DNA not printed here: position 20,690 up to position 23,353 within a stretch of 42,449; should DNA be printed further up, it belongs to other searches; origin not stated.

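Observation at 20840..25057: Operon of a beta-lactamase-fold serine hydrolase, a minimal (PflA-size) activase and a divergent PFL2-class glycyl radical enzyme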

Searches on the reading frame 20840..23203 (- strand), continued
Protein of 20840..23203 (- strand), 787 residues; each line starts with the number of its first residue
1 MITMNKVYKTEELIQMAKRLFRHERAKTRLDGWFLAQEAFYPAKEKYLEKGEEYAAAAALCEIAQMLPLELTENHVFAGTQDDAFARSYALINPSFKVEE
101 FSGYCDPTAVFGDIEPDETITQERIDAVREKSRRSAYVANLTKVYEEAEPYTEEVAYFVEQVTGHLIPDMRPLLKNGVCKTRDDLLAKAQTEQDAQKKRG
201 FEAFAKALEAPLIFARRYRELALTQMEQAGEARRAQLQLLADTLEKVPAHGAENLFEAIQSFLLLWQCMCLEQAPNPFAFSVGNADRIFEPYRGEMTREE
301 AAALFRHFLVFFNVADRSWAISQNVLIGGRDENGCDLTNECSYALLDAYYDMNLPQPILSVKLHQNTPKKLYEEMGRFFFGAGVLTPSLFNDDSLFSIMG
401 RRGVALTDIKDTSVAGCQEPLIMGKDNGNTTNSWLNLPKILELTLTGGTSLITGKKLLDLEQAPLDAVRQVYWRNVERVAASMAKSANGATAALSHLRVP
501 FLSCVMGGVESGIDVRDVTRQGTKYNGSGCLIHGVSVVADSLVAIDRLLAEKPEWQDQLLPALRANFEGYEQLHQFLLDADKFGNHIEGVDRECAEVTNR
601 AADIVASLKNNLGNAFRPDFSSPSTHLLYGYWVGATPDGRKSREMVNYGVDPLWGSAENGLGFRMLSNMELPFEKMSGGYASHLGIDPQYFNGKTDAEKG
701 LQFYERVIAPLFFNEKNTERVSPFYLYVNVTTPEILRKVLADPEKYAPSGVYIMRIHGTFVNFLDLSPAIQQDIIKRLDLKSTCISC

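Call 26: find_encoding_contigs(protein=P0003, flank=10000, max_places=4)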
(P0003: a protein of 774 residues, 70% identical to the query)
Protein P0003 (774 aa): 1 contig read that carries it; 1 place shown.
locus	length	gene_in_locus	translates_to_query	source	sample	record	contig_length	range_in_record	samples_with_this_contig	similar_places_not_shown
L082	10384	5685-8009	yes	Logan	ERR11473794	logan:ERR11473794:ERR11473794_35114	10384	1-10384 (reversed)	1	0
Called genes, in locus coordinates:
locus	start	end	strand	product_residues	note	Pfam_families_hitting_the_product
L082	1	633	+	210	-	?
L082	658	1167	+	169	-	PF01202:SKI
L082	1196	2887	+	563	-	PF00890:FAD_binding_2, PF01134:GIDA (faint), PF01266:DAO (weak), PF12831:FAD_oxidored, PF13450:NAD_binding_8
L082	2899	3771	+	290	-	PF01261:AP_endonuc_2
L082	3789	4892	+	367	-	PF00480:ROK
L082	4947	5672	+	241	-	PF13353:Fer4_12, PF04055:Radical_SAM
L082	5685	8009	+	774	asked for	PF02901:PFL-like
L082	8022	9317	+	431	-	PF00370:FGGY_N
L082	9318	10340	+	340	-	PF21621:MPI_cupin_dom (faint)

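Call 28: find_encoding_contigs(protein=P0001, flank=10000, max_places=4)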
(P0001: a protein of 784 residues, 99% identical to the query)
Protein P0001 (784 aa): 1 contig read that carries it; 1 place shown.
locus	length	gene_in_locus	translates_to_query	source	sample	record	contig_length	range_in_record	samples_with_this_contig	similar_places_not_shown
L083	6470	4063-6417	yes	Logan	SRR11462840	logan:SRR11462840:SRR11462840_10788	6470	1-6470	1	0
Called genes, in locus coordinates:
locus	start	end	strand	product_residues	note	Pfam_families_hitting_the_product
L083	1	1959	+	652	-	?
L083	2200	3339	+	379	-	PF00144:Beta-lactamase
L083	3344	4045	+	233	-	PF13353:Fer4_12, PF04055:Radical_SAM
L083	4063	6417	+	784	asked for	PF02901:PFL-like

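Call 40: search_protein_representatives(protein=window:20840-23203:-)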
Query: 787 residues. Proteins with E-value up to 0.001 (for the whole library): 3266; up to 1e-10: 2085; up to 1e-30: 580. The best 150 are listed.
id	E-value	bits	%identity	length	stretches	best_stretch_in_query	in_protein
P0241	0.0e+00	1044.6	59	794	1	6-783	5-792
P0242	9.9e-275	930.1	56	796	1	6-780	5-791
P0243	1.4e-225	767.6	60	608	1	7-590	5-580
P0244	2.9e-217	740.1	67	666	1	295-783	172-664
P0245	9.0e-189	645.9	55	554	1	234-780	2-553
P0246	4.1e-185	633.8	44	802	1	6-782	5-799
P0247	5.1e-148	511.1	49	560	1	18-551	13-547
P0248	5.5e-140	484.6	62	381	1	7-379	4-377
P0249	1.0e-138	480.4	39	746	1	12-765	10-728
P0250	4.9e-131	455.0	63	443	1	466-784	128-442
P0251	9.1e-125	434.3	68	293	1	506-786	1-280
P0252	9.2e-115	401.2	53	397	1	407-783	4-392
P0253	1.1e-114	401.0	35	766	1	18-779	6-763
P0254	9.7e-112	391.2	51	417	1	17-410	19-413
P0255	2.5e-106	373.3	56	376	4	500-657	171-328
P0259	3.9e-94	333.0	36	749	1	153-777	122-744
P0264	3.2e-81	290.3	32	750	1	137-779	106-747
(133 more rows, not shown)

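Call 46: find_encoding_contigs(protein=P0246, flank=8000, max_places=3)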
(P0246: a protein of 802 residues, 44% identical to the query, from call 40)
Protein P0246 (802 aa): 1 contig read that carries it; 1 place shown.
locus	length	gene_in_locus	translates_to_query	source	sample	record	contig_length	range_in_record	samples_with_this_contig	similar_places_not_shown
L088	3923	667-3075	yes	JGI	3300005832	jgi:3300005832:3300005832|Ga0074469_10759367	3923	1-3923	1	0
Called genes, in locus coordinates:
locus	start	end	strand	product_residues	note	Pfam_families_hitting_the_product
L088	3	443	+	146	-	PF01208:URO-D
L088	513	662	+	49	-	-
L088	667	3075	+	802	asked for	PF02901:PFL-like, PF01228:Gly_radical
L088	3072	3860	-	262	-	PF13353:Fer4_12, PF04055:Radical_SAM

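Call 47: find_encoding_contigs(protein=P0253, flank=8000, max_places=3)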
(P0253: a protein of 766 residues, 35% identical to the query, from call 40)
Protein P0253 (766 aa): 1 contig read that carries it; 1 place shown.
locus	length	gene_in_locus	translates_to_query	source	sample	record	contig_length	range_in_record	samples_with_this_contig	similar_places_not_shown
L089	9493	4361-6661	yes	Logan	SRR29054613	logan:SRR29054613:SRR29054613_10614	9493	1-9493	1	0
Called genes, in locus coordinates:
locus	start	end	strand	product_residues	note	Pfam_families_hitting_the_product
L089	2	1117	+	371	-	?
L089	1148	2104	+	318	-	PF00528:BPD_transp_1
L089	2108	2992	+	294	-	PF00528:BPD_transp_1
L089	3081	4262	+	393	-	-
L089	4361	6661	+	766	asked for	PF02901:PFL-like, PF01228:Gly_radical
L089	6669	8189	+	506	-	PF00370:FGGY_N, PF01869:BcrAD_BadFG (faint), PF02782:FGGY_C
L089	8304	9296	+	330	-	PF13353:Fer4_12, PF13237:Fer4_10 (faint), PF00037:Fer4, PF12797:Fer4_2 (weak), PF12838:Fer4_7, PF13187:Fer4_9 (weak), PF00037:Fer4 (weak), PF04055:Radical_SAM, +3 more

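Call 48: find_encoding_contigs(protein=P0259, flank=9000, max_places=3)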
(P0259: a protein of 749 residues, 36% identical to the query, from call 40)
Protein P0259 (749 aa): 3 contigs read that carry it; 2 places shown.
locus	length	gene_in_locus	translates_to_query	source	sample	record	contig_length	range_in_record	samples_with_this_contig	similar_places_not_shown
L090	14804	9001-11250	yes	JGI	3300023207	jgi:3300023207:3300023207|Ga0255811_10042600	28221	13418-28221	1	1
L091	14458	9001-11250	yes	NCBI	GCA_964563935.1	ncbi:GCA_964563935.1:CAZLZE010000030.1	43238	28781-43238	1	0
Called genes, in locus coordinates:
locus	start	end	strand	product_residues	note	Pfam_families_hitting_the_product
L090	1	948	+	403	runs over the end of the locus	PF08245:Mur_ligase_M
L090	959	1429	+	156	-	PF14102:Caps_synth_CapC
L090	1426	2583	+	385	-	-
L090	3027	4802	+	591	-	PF00037:Fer4 (faint), PF12797:Fer4_2 (faint), PF13187:Fer4_9 (weak), PF13237:Fer4_10 (weak), PF12837:Fer4_6 (weak), PF02906:Fe_hyd_lg_C, PF04060:FeS (weak), PF00015:MCPsignal, +2 more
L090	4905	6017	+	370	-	PF16269:DUF4922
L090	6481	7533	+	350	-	-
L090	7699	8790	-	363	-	PF05559:DUF763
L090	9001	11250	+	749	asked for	PF02901:PFL-like, PF01228:Gly_radical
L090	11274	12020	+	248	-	PF02311:AraC_binding (faint), PF07883:Cupin_2 (weak), PF12833:HTH_18, PF00165:HTH_AraC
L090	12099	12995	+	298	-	PF01156:IU_nuc_hydro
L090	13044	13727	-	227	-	PF03781:FGE-sulfatase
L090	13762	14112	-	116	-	-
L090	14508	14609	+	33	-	-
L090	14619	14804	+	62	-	?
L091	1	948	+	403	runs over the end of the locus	PF08245:Mur_ligase_M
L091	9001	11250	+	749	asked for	PF02901:PFL-like, PF01228:Gly_radical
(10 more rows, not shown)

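Call 49: find_encoding_contigs(protein=P0264, flank=9000, max_places=3)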
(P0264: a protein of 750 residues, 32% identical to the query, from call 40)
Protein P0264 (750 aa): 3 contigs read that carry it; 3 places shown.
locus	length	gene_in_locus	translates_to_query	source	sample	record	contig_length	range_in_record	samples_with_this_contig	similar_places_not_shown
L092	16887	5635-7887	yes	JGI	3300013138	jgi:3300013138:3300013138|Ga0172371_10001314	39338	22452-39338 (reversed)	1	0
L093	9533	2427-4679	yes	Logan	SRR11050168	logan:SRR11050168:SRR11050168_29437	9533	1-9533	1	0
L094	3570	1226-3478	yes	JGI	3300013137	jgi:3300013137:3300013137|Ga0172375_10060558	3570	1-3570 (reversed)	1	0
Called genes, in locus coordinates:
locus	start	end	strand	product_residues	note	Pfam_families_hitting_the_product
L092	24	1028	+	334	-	PF00370:FGGY_N, PF02782:FGGY_C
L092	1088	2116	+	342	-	PF01116:F_bP_aldolase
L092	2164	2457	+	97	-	-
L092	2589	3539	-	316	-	PF02661:Fic, PF12728:HTH_17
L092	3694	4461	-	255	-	PF08220:HTH_DeoR, PF08279:HTH_11 (weak), PF00455:DeoRC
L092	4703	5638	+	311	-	PF13353:Fer4_12, PF00037:Fer4 (faint), PF12837:Fer4_6 (faint), PF12838:Fer4_7 (weak), PF13187:Fer4_9 (weak), PF04055:Radical_SAM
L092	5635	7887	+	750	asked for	PF02901:PFL-like, PF01228:Gly_radical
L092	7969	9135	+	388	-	PF00016:RuBisCO_large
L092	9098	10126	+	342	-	PF00676:E1_dh, PF02775:TPP_enzyme_C (faint)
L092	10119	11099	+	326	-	PF02779:Transket_pyr, PF02780:Transketolase_C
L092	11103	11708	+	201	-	PF01380:SIS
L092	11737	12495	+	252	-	PF00294:PfkB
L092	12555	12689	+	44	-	-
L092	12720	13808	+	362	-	PF01208:URO-D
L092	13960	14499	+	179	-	PF07385:Lyx_isomer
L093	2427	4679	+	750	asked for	PF02901:PFL-like, PF01228:Gly_radical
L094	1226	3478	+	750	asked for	PF02901:PFL-like, PF01228:Gly_radical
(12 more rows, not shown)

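Call 52: predict_structure(alignment_id=A1)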
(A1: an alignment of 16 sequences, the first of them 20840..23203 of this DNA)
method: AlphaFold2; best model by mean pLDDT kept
length: 787 residues; sequences in the alignment: 16
mean_pLDDT: 69.6   pTM: 0.73
mean pLDDT of the five models: 69.6, 68.2, 68.1, 67.8, 63.6
residues with pLDDT >= 90: 126; 70-90: 302; 50-70: 196; < 50: 163
segments of 3 or more residues with pLDDT < 50: 86-104, 162-165, 317-322, 413-433, 521-529, 584-586, 621-625, 628-668, 678-686, 718-726, 728-730, 753-761, 776-787
pLDDT, mean of each block of 10 residues (from residue 1): 65 88 74 83 90 92 89 83 50 39 53 78 90 83 78 64 56 90 93 88 95 95 93 92 95 93 86 63 70 87 87 54 60 77 85 61 78 79 57 65 65 43 29 65 86 78 89 91 78 73 75 63 42 71 86 89 81 77 57 80 78 58 48 30 29 32 45 53 49 83 73 54 45 63 62 42 48 48 29
secondary structure, 60 per line:
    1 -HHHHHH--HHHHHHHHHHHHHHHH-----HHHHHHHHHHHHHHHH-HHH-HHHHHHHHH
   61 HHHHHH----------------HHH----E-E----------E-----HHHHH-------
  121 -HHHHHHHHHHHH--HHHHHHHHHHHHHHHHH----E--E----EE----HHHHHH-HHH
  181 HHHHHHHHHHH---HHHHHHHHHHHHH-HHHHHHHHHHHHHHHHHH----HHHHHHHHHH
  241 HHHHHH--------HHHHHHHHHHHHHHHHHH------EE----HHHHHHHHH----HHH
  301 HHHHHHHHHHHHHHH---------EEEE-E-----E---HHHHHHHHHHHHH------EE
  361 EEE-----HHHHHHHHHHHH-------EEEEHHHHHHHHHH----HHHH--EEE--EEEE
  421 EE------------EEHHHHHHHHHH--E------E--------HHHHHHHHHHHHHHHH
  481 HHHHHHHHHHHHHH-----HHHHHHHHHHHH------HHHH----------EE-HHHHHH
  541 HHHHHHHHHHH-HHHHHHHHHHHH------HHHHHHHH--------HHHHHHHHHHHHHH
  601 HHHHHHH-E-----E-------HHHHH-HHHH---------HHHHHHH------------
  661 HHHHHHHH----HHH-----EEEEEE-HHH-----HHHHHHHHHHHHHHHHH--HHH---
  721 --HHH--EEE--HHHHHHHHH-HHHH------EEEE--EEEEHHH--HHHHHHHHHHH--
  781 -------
elements in order (helices of 4 or more, strands of 3 or more residues): H2-7 H10-25 H31-46 H52-66 H109-113 H122-133 H136-152 H171-176 H178-191 H195-207 H209-226 H231-246 H255-272 H285-293 H298-315 E325-328 H340-352 E359-363 H369-380 E388-391 H392-401 H406-409 E412-414 E417-422 H437-446 H465-494 H500-511 H518-521 H535-551 H553-564 H571-578 H587-607 H623-627 H629-632 H642-648 H661-668 E681-686 H696-712 E728-730 H733-741 H743-746 E753-756 E759-762 H768-778

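Call 61: fold_search(model_id=the predicted structure, library=pdb)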
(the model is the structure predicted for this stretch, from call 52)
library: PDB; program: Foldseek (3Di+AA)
matches with E <= 10: 256; with E <= 0.001: 61
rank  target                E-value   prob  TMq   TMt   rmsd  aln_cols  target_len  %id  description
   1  1r8w_A                5.1e-27  1.00  0.67  0.68  12.6       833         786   23  Native structure of the B12-independent glycerol dehydratase from clostridium butyricum (released 2004-06-01)
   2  8iof_C                8.7e-27  1.00  0.66  0.65  12.8       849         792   20  Crystal structure of N-methyl-Cis-4-hydroxy-D-proline dehydratase in Clostridium sp. FS41 (released 2024-03-27)
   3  9rco_A                9.1e-27  1.00  0.65  0.65  12.7       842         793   20  1,2-propanediol dehydratase with 0.1 % glycerol additive (released 2025-06-11)
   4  2f3o_A                1.4e-26  1.00  0.66  0.67  13.1       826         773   21  Crystal Structure of a glycyl radical enzyme from Archaeoglobus fulgidus (released 2006-03-07)
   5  9rcq_A                1.6e-26  1.00  0.65  0.63  12.8       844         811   21  1,2-propanediol dehydratase with no ligand additives (released 2025-06-11)
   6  8iof_A                2.0e-26  1.00  0.67  0.66  12.6       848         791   21  Crystal structure of N-methyl-Cis-4-hydroxy-D-proline dehydratase in Clostridium sp. FS41 (released 2024-03-27)
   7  9rcp_B                4.2e-26  1.00  0.65  0.65  12.6       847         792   20  1,2-propanediol dehydratase with 0.1 % 1,3-propanediol additive (released 2025-06-11)
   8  9rcp_C                2.0e-25  1.00  0.65  0.65  12.6       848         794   21  1,2-propanediol dehydratase with 0.1 % 1,3-propanediol additive (released 2025-06-11)
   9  6vxc_A                3.0e-25  1.00  0.65  0.64  12.9       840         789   22  Crystal structure of hydroxyproline dehydratase (HypD) from Clostridioides difficile (released 2020-04-08)
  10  5i2g_A                5.8e-25  1.00  0.67  0.67  12.8       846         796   22  1,2-propanediol Dehydration in Roseburia inulinivorans; Structural Basis for Substrate and Enantiomer Selectivity (released 2016-06-01)
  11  5i2g_B                8.0e-25  1.00  0.67  0.66  12.9       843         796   22  1,2-propanediol Dehydration in Roseburia inulinivorans; Structural Basis for Substrate and Enantiomer Selectivity (released 2016-06-01)
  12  6vue_A                2.6e-24  1.00  0.65  0.64  12.6       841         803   19  wild-type choline TMA lyase in complex with 1-methyl-1,2,3,6-tetrahydropyridin-3-ol (released 2020-11-04)
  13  7kq3_A                2.6e-24  1.00  0.66  0.63  12.9       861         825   20  Structure of isethionate sulfite-lyase from Bilophila wadsworthia with substrate isethionate bound (released 2021-04-07)
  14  6vue_B                3.2e-24  1.00  0.65  0.64  12.8       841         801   20  wild-type choline TMA lyase in complex with 1-methyl-1,2,3,6-tetrahydropyridin-3-ol (released 2020-11-04)
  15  5fau_B                3.7e-24  1.00  0.65  0.65  12.8       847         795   20  wild-type choline TMA lyase in complex with choline (released 2016-09-28)
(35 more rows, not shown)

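Call 62: search_solved_structures(query=L079:10337-11626:+, max_evalue=0.001)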
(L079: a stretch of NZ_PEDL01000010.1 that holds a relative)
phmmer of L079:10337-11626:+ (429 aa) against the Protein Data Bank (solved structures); distinct sequences matched with E-value up to 0.001: 4.
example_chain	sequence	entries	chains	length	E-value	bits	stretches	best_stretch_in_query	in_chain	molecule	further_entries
3gbt_A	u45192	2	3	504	4.5e-05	25.8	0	4-101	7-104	Gluconate kinase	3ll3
1bwf_Y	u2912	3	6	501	0.00031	23.1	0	199-423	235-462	GLYCEROL KINASE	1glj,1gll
5gn5_A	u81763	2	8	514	0.00036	22.8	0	307-424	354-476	Glycerol kinase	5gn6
3wxi_A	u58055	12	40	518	0.00037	22.8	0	307-424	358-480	Glycerol kinase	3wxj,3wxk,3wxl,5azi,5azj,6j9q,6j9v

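Call 63: search_solved_structures(query=L079:11616-12635:+, max_evalue=0.01)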
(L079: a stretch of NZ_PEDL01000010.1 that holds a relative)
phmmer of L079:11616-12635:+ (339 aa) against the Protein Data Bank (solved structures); distinct sequences matched with E-value up to 0.01: 2.
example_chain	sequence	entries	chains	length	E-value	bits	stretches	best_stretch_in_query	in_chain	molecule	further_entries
1qwr_A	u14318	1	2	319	7.5e-13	51.6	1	84-329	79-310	Mannose-6-phosphate isomerase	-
1zx5_A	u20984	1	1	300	2.6e-08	36.7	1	61-200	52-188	mannosephosphate isomerase, putative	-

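Call 67: find_encoding_contigs(protein=P0241, flank=10000, max_places=4)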
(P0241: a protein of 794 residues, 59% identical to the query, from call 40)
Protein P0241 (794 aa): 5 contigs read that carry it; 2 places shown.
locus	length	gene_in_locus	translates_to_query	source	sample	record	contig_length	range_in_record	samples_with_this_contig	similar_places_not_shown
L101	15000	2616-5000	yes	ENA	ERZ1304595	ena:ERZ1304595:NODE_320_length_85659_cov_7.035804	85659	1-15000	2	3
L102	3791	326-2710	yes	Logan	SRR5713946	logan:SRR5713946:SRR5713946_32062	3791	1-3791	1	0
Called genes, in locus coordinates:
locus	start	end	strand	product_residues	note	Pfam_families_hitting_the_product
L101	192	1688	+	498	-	PF00370:FGGY_N, PF02782:FGGY_C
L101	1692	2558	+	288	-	PF13353:Fer4_12 (weak), PF04055:Radical_SAM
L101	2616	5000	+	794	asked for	PF02901:PFL-like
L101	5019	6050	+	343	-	PF00392:GntR, PF13377:Peripla_BP_3 (weak)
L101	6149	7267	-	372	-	PF00465:Fe-ADH, PF13685:Fe-ADH_2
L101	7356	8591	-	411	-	PF07690:MFS_1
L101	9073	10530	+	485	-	PF01565:FAD_binding_4, PF02913:FAD-oxidase_C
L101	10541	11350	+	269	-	PF01012:ETF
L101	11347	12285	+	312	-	PF00766:ETF_alpha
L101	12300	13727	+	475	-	PF01565:FAD_binding_4, PF02913:FAD-oxidase_C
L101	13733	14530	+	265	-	PF01012:ETF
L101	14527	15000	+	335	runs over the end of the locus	PF01012:ETF, PF00766:ETF_alpha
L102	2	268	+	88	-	?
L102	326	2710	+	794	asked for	PF02901:PFL-like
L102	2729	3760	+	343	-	PF00392:GntR, PF13377:Peripla_BP_3 (weak)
